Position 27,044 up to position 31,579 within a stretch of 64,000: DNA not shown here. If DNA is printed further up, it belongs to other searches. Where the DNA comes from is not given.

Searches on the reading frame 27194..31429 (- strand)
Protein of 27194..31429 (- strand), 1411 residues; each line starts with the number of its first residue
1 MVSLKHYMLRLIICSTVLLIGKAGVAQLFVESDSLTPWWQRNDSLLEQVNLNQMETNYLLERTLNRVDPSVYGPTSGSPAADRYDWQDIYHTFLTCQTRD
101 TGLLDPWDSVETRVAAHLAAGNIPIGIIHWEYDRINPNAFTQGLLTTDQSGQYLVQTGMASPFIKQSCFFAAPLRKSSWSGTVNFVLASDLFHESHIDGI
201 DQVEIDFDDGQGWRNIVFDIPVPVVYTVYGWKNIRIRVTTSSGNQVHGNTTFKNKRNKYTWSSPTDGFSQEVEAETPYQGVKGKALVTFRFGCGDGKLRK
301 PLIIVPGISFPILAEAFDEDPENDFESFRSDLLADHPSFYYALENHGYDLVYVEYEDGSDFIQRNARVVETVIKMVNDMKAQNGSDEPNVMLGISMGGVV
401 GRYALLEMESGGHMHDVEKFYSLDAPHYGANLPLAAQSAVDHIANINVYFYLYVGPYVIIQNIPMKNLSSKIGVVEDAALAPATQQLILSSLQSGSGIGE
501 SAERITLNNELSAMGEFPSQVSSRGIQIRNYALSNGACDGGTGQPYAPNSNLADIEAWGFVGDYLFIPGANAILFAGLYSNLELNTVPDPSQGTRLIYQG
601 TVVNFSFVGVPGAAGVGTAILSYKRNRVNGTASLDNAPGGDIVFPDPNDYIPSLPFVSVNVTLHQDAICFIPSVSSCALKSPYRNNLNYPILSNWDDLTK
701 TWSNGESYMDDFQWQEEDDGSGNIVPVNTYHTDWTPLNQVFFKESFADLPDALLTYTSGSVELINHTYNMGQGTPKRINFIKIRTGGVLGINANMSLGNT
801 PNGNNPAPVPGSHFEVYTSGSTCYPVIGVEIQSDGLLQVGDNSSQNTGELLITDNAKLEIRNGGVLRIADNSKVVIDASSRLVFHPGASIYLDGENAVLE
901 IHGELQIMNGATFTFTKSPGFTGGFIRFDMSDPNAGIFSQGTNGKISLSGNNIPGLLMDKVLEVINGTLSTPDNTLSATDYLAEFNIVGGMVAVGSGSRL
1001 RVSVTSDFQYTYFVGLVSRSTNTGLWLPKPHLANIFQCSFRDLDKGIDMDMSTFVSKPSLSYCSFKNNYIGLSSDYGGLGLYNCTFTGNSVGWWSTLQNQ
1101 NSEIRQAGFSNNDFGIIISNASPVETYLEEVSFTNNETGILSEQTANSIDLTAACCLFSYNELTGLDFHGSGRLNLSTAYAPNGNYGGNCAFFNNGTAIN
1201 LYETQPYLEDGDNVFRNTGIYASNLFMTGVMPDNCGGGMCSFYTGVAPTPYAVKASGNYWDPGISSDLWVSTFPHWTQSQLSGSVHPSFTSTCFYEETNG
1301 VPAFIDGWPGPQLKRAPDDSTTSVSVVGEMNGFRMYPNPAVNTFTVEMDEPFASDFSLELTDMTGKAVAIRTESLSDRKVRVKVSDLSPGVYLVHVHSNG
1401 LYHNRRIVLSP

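Call 43: search_protein_families(library=pfam, proteins=[window:27194-31429:-], max_evalue=0.001)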
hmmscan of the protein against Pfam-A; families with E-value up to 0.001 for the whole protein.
window:27194-31429:- (1411 aa): 2 families
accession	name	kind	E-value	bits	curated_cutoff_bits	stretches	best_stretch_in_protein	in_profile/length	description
PF18962.6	Por_Secre_tail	-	2.1e-12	47.6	27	1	1335-1401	1-67/75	Secretion system C-terminal sorting domain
PF07819.20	PGAP1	-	0.00058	20.1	24.3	0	361-434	64-136/233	PGAP1-like alpha/beta domain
